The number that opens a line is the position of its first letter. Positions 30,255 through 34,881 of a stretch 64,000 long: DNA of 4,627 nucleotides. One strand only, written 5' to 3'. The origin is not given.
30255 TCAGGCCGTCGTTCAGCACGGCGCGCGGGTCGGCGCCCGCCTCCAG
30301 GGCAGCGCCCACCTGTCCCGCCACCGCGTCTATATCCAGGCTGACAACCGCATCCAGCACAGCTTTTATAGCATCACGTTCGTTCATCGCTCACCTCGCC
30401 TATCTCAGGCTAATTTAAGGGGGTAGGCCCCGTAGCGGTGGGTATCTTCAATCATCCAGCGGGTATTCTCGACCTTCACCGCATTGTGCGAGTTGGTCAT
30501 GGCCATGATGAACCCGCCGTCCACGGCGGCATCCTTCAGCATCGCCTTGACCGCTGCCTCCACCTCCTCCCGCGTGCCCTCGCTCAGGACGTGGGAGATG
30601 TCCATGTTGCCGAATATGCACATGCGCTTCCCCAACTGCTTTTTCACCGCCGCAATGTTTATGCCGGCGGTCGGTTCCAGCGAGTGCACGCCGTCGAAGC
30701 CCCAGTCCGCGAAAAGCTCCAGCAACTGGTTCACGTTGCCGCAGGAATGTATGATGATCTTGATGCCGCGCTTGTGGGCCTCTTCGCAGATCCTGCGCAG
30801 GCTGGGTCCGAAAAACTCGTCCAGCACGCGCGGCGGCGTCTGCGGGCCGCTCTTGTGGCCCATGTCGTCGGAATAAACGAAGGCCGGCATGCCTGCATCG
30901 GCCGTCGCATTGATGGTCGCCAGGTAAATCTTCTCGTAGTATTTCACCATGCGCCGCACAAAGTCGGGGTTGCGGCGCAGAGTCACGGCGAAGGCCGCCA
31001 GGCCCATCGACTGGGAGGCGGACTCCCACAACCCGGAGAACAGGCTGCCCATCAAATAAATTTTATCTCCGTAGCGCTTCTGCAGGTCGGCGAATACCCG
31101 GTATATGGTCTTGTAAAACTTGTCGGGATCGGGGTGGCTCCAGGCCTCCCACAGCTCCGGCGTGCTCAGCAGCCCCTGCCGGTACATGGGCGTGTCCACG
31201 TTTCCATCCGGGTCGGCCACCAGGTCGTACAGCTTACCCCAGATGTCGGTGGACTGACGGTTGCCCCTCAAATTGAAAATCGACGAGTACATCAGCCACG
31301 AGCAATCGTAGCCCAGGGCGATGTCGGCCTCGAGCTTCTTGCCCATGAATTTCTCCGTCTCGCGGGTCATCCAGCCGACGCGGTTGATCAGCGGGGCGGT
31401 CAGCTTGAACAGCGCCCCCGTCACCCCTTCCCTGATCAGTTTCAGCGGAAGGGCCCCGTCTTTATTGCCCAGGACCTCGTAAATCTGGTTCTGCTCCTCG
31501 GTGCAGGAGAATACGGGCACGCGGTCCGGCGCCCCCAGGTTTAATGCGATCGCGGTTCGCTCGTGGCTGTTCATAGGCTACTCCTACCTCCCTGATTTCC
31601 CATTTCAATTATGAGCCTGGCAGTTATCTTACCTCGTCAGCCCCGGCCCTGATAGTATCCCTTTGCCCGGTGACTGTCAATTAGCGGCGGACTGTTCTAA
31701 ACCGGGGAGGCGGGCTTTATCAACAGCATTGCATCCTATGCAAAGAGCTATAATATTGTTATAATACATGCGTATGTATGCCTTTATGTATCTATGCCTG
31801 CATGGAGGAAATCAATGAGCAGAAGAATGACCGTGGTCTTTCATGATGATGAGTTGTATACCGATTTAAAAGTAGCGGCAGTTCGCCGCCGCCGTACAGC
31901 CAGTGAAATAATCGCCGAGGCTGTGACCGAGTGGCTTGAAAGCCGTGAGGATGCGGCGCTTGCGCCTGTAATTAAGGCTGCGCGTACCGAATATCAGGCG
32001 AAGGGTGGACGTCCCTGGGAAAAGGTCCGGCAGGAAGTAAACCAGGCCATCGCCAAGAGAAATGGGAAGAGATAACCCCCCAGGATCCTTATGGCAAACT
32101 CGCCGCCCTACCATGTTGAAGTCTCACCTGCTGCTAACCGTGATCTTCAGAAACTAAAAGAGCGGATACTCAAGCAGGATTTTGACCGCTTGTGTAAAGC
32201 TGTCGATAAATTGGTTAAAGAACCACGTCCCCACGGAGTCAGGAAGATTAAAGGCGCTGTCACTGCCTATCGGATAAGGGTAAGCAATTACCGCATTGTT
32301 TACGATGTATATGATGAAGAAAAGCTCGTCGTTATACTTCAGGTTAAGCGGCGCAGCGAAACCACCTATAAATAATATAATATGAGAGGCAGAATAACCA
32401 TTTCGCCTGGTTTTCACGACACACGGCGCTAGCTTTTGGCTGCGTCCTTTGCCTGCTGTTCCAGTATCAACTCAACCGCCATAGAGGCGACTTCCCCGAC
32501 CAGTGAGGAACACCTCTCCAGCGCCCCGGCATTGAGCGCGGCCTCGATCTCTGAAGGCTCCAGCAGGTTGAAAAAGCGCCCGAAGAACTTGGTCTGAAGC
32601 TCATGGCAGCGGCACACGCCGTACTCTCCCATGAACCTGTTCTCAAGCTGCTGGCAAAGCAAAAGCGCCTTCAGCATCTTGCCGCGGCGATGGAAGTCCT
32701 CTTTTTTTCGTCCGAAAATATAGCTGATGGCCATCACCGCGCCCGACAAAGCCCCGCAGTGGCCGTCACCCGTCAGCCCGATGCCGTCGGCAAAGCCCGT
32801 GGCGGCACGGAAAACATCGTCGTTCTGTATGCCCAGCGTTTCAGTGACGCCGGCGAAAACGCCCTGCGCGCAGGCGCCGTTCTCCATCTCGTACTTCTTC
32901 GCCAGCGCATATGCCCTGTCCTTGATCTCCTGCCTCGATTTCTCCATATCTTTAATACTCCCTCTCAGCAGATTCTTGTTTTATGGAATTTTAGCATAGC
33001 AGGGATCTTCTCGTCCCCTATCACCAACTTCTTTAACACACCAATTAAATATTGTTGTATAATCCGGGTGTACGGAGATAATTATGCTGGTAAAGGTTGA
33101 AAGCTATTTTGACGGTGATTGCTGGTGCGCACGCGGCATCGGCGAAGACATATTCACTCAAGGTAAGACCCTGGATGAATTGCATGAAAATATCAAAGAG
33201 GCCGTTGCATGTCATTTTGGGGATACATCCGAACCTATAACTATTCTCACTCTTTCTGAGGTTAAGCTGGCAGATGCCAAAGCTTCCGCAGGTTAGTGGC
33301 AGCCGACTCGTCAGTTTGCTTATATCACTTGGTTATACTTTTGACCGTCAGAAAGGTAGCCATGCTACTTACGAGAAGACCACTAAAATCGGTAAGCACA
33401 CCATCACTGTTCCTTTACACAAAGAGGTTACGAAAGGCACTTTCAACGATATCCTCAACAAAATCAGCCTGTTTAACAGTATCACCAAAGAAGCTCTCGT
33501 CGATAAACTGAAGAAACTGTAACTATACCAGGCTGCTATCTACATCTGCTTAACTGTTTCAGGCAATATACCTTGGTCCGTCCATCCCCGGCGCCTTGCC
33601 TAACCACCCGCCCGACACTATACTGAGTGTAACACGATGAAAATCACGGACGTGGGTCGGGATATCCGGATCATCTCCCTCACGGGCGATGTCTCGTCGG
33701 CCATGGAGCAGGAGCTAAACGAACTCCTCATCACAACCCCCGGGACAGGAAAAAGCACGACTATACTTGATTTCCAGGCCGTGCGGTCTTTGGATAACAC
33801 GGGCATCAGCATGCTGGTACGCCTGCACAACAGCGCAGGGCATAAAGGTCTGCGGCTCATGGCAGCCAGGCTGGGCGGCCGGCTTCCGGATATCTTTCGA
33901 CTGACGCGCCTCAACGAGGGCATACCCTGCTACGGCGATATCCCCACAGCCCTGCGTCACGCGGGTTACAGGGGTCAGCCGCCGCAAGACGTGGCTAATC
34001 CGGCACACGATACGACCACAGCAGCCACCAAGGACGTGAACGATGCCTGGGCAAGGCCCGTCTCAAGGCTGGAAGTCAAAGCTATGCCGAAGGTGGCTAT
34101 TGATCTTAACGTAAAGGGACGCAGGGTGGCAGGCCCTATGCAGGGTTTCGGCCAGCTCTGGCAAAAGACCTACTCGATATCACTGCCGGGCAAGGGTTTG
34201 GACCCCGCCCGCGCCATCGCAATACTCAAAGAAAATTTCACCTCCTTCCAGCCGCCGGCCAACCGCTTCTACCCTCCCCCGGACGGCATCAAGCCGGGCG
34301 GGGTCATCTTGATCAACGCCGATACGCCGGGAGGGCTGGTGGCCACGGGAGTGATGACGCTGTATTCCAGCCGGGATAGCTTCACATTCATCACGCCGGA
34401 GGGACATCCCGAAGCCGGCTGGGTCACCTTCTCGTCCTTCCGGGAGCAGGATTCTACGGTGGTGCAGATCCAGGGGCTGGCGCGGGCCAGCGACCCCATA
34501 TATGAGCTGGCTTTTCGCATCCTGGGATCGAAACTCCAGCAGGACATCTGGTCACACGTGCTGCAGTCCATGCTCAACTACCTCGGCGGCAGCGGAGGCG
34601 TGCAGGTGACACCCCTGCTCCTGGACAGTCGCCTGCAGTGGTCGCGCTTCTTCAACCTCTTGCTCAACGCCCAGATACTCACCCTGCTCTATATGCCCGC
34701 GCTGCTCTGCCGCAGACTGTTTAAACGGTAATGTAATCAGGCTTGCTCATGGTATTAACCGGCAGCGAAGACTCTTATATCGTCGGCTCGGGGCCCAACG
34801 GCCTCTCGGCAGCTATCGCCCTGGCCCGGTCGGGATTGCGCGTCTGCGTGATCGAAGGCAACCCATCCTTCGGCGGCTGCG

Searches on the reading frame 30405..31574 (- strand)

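Call 82: search_protein_families(library=pfam, proteins=[window:30405-31574:-], max_evalue=0.00001)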
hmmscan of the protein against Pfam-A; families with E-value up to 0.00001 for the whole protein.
window:30405-31574:- (389 aa): 1 family
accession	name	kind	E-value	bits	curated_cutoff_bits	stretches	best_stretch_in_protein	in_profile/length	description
PF01208.23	URO-D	-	7e-27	94.8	23.9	1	128-381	92-346/346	Uroporphyrinogen decarboxylase (URO-D)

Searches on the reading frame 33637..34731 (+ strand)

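Call 82: search_protein_families(library=pfam, proteins=[window:33637-34731:+], max_evalue=0.00001)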
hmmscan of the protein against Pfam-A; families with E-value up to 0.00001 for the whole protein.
window:33637-34731:+ (364 aa): 2 families
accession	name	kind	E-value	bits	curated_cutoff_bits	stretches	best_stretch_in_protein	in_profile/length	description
PF01740.26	STAS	-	5.1e-08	33.1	22.6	1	8-103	8-104/106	STAS domain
PF13466.11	STAS_2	-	3.9e-07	30.6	29.2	1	14-92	2-79/80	STAS domain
